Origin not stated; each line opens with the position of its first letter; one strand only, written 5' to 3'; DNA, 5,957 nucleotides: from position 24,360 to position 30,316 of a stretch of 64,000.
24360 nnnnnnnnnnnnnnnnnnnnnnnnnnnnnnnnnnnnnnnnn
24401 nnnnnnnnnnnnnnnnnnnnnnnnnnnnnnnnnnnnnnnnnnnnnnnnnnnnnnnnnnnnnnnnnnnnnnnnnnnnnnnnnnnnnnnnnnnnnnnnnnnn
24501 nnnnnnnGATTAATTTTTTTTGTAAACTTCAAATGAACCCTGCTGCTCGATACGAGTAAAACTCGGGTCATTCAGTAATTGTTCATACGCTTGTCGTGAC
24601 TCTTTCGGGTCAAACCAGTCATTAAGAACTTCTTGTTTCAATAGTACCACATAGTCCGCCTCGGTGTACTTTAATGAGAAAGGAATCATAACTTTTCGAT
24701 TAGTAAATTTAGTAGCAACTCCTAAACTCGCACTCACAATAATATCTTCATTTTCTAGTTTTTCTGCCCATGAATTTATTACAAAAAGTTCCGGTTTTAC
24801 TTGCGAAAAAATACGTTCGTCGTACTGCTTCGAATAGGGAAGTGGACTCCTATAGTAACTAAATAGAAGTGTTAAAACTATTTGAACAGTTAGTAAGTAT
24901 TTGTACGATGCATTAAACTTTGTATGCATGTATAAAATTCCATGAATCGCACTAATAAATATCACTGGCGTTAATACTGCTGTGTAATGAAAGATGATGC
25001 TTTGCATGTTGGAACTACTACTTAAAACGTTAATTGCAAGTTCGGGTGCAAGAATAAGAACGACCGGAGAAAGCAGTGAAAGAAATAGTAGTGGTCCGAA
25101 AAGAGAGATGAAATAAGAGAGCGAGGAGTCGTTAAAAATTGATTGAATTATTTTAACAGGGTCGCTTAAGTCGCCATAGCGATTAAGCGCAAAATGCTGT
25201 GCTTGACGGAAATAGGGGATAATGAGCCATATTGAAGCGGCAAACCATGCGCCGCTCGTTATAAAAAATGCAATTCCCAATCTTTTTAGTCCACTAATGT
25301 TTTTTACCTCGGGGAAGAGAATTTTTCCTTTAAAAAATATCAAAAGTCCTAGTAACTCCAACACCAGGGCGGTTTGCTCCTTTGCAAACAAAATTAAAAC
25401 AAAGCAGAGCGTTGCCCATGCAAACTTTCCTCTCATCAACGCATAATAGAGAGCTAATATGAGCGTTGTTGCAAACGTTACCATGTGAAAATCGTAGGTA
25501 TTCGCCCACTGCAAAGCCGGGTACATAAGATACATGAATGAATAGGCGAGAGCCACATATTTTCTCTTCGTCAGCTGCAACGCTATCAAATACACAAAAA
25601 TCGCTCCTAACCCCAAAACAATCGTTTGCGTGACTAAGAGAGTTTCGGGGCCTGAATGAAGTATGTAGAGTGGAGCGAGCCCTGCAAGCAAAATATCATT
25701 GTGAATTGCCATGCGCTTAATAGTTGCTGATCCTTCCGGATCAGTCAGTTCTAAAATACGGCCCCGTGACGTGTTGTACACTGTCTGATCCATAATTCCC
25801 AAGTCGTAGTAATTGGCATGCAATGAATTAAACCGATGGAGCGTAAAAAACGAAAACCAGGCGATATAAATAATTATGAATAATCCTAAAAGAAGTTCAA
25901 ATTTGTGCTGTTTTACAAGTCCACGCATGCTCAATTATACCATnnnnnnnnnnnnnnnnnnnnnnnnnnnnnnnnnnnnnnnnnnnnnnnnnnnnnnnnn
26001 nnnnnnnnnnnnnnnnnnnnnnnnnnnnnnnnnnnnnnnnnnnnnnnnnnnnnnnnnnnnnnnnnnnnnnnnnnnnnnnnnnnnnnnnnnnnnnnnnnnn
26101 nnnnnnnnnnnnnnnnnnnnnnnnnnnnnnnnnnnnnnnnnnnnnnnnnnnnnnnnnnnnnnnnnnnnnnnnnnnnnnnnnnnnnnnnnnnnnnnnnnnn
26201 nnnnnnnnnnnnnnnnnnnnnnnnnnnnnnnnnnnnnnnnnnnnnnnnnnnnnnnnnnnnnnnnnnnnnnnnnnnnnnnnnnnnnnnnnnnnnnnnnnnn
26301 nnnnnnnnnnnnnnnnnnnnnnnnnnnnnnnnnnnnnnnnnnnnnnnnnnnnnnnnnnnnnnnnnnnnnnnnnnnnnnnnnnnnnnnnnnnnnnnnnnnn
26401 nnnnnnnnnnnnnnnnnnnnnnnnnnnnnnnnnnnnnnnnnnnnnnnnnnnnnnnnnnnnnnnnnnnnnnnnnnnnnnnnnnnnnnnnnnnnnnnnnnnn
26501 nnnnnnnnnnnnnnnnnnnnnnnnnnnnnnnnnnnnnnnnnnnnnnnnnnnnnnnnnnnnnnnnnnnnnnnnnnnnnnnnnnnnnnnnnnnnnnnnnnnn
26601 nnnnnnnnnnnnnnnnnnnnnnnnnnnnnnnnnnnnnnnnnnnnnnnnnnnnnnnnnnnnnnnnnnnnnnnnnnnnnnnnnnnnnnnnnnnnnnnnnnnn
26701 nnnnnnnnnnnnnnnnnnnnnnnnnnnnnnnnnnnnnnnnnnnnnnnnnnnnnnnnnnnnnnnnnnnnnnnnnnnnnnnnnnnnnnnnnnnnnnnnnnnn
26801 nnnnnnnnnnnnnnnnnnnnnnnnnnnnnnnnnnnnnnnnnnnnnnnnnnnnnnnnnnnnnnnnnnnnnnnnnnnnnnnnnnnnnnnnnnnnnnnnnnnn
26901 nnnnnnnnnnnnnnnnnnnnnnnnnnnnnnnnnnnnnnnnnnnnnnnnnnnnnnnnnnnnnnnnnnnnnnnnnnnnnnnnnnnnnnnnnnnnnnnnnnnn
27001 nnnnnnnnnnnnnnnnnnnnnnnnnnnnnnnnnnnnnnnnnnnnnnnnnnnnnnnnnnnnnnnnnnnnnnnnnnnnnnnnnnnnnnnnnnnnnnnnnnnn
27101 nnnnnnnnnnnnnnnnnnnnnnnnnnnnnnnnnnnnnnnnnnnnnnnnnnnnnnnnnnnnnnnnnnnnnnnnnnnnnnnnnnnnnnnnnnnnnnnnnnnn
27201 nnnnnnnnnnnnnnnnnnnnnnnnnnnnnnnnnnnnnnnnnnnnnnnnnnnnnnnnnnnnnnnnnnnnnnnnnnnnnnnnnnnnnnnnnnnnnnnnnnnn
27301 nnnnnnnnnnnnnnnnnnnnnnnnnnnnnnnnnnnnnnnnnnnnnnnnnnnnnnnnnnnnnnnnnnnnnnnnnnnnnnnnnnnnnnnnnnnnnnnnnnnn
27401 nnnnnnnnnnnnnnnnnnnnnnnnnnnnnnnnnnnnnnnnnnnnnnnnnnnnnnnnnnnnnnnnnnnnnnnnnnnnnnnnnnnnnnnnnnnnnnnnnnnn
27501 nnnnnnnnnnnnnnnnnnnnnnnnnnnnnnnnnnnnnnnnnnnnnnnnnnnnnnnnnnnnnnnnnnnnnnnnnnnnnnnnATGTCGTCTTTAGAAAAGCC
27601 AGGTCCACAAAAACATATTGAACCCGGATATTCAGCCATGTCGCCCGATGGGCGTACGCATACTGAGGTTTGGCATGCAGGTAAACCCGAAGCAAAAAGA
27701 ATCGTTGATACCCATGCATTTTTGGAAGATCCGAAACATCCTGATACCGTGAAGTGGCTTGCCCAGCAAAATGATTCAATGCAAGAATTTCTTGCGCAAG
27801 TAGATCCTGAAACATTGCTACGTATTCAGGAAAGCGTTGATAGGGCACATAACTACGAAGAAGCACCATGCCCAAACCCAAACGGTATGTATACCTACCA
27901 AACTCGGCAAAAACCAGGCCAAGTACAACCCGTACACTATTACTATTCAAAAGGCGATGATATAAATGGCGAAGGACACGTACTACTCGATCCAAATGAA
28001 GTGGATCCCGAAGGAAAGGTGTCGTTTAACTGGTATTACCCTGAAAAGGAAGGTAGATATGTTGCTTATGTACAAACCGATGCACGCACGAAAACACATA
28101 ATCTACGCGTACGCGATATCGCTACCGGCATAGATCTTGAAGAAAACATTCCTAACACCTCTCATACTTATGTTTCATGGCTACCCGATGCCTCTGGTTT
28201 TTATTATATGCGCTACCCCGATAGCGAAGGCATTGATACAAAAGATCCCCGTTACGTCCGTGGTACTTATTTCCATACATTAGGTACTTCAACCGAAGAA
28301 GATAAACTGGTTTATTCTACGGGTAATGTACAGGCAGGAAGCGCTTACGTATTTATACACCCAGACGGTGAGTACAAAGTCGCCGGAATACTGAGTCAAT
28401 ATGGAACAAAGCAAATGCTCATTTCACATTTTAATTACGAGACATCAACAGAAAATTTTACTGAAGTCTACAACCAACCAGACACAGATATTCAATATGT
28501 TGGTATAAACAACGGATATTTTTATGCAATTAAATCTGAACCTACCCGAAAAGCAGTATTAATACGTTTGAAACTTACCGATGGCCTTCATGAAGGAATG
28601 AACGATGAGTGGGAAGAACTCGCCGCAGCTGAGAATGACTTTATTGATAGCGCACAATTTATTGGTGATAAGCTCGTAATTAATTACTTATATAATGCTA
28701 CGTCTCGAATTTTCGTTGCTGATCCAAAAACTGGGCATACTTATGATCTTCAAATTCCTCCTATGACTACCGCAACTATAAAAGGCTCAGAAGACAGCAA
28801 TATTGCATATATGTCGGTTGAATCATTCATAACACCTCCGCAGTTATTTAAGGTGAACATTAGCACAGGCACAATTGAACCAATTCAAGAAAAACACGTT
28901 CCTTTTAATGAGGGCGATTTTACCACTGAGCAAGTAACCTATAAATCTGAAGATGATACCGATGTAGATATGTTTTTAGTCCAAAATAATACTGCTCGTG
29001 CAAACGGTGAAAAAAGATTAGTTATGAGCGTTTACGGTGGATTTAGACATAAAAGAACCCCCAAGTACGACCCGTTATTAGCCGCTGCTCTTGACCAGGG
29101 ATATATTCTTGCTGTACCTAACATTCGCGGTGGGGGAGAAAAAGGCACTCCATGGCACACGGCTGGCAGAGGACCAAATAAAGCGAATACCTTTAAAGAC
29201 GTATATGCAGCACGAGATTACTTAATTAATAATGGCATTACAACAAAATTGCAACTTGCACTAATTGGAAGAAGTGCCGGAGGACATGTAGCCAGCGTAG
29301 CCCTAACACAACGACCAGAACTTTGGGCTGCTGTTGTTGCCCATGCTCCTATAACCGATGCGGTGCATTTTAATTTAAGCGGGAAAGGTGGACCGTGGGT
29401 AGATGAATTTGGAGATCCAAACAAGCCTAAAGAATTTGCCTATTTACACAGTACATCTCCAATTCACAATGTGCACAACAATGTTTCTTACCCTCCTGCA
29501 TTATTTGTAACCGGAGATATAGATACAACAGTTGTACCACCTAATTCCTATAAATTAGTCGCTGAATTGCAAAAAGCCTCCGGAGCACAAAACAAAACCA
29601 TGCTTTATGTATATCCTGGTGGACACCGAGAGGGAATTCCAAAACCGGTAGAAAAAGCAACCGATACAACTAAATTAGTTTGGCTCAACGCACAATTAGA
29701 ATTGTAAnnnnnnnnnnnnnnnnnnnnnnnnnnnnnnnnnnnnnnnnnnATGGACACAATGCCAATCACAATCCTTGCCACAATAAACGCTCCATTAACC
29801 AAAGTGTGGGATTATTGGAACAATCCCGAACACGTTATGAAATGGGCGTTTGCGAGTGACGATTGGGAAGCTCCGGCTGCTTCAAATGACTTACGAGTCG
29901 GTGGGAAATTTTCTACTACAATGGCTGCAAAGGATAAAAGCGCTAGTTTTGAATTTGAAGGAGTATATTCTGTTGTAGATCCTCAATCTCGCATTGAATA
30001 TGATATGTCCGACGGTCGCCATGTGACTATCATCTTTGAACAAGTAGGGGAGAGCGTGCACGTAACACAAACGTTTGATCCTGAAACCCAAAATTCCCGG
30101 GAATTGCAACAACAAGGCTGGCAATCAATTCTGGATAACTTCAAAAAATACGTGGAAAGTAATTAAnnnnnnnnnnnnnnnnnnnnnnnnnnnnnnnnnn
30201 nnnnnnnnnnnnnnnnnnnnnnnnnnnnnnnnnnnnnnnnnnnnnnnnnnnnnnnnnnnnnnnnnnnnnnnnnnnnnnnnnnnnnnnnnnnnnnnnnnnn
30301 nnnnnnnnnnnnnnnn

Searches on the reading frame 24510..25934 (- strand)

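Call 27: search_protein_families(library=pfam, proteins=[window:24510-25934:-], max_evalue=0.01)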
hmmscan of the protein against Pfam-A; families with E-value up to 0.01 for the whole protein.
window:24510-25934:- (474 aa): 1 family
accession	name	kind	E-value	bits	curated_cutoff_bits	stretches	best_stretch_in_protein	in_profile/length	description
PF09852.15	DUF2079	-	4.2e-47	161.7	28.2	1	34-472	1-452/459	Predicted membrane protein (DUF2079)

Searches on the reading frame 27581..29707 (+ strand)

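Call 26: search_protein_families(library=pfam, proteins=[window:27581-29707:+], max_evalue=0.01)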
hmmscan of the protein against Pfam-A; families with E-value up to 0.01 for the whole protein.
window:27581-29707:+ (708 aa): 7 families
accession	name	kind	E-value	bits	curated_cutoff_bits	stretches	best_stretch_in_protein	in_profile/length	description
PF02897.21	Peptidase_S9_N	-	1.5e-59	202.3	24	1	39-437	16-413/414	Prolyl oligopeptidase, N-terminal beta-propeller domain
PF00326.27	Peptidase_S9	-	1.1e-43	149.6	22.6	1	503-695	9-198/213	Prolyl oligopeptidase family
PF20434.5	BD-FAE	-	2.6e-06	27.6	26.8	1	475-663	10-215/215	BD-FAE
PF02129.25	Peptidase_S15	-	8.7e-06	26.1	23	1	483-607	26-145/262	X-Pro dipeptidyl-peptidase (S15 family)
PF12146.15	Hydrolase_4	-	1.1e-05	25.3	27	1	493-593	17-112/239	Serine aminopeptidase, S33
PF00756.26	Esterase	-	0.00012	22.4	22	1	555-667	113-213/251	Putative esterase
PF00561.26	Abhydrolase_1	-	0.0015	18.7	25.8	0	500-597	19-109/245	alpha/beta hydrolase fold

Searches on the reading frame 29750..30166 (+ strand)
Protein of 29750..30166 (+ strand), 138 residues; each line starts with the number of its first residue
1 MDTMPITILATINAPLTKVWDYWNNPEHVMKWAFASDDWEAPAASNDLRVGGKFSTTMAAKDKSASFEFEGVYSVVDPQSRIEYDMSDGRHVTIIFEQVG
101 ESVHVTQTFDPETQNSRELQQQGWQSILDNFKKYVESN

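Call 62: search_protein_families(library=pfam, proteins=[window:29750-30166:+], max_evalue=0.01)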
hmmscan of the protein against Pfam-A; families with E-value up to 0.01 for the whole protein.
window:29750-30166:+ (138 aa): 2 families
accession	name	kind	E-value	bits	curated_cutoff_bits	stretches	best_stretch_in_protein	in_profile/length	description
PF08327.17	AHSA1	-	8.2e-23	81.4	22.1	1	13-136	1-125/125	Activator of Hsp90 ATPase homolog 1-like protein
PF10604.15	Polyketide_cyc2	-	2.1e-06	28.5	27.4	1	10-136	8-142/142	Polyketide cyclase / dehydrase and lipid transport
